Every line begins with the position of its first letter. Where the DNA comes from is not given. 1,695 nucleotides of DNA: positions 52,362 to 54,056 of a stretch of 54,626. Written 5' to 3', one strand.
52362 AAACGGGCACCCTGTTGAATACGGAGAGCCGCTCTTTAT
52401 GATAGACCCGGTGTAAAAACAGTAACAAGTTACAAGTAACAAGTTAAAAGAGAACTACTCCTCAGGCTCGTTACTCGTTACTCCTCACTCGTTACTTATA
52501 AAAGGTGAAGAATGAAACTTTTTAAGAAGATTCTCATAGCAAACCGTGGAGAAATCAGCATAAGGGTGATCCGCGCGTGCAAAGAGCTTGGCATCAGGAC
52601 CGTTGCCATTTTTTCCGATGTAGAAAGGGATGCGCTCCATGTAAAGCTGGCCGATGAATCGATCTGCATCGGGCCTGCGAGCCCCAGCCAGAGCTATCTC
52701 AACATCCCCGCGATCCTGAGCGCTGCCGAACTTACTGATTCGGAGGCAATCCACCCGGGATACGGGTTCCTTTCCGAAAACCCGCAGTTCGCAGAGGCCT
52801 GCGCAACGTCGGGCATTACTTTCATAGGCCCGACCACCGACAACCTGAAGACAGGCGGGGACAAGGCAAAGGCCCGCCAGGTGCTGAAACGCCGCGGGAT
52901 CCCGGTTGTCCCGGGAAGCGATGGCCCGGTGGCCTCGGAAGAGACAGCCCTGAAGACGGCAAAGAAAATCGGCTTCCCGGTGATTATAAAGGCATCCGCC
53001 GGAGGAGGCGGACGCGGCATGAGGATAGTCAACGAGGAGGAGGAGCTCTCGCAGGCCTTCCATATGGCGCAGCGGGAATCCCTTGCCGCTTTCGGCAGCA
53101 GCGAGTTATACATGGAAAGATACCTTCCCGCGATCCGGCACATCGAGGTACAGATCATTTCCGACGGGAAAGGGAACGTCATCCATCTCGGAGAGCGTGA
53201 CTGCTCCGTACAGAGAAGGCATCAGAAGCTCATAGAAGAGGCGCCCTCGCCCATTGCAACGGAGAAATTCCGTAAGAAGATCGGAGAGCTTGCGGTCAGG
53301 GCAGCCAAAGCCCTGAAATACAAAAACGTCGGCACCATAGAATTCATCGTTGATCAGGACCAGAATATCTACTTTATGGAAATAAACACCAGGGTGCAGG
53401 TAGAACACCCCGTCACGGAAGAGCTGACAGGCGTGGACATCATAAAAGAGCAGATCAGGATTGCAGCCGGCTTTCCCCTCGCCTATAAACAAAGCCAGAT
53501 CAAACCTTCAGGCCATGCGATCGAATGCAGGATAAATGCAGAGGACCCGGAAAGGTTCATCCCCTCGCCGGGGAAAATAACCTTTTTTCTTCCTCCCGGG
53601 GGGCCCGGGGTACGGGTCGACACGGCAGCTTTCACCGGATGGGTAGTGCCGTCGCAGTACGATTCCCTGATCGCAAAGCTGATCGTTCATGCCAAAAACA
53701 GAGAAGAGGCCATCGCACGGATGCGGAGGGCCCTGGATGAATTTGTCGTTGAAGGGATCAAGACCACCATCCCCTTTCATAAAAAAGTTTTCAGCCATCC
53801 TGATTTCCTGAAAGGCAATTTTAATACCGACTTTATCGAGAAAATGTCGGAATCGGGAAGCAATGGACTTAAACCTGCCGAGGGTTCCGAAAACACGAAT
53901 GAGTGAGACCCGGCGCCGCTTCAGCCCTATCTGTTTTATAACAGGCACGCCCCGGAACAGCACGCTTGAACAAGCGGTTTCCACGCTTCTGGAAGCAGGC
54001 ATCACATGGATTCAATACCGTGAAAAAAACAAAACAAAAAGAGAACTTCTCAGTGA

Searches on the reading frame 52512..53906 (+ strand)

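Call 43: search_protein_families(library=ncbifam, proteins=[window:52512-53906:+], max_evalue=1e-10)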
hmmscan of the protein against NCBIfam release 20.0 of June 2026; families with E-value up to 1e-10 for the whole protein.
window:52512-53906:+ (464 aa): 29 families (the best 25 are shown)
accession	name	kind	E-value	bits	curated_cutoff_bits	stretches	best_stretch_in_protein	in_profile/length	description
NF006367.0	PRK08591.1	subfamily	7.2e-216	717.2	597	1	4-447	2-446/451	acetyl-CoA carboxylase biotin carboxylase subunit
TIGR00514.1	accC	equivalog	4.3e-211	701.5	626.5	1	4-448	2-447/449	acetyl-CoA carboxylase biotin carboxylase subunit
NF004085.0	PRK05586.1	equivalog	6.7e-204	677.9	723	1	3-446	1-445/448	acetyl-CoA carboxylase biotin carboxylase subunit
NF006406.0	PRK08654.1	equivalog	1.6e-203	676.8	739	1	3-445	1-443/499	acetyl-CoA carboxylase biotin carboxylase subunit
NF009554.0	PRK12999.1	equivalog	1.3e-189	632.6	965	1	2-446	3-456/1147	pyruvate carboxylase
NF006286.0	PRK08462.1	equivalog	4.5e-188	625.6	740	1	4-444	4-443/445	acetyl-CoA carboxylase biotin carboxylase subunit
NF005525.0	PRK07178.1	equivalog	8.9e-185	614.8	768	1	4-447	2-444/471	acetyl-CoA carboxylase biotin carboxylase subunit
NF009471.0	PRK12833.1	equivalog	4.8e-178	592.5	686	1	4-446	5-448/467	acetyl-CoA carboxylase biotin carboxylase subunit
NF006287.0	PRK08463.1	equivalog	1.1e-169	565.3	775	1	4-445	2-444/479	acetyl-CoA carboxylase subunit A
TIGR01235.1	pyruv_carbox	equivalog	1.8e-167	559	1114.45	1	6-445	1-451/1143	pyruvate carboxylase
TIGR02712.1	urea_carbox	equivalog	7e-155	517.5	1303.85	1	4-448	1-445/1201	urea carboxylase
TIGR01369.1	CPSaseII_lrg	equivalog_domain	6.3e-21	73.7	1027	1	93-327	645-873/1052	carbamoyl-phosphate synthase (glutamine-hydrolyzing) large subunit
NF003671.0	PRK05294.1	equivalog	1.8e-20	72.2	599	1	93-327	642-870/1058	carbamoyl-phosphate synthase large subunit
TIGR01205.1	D_ala_D_alaTIGR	subfamily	3.4e-16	59.1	245.65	1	100-293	89-285/318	D-alanine--D-alanine ligase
NF002378.0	PRK01372.1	subfamily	4e-16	58.6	243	1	116-293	99-269/305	D-alanine--D-alanine ligase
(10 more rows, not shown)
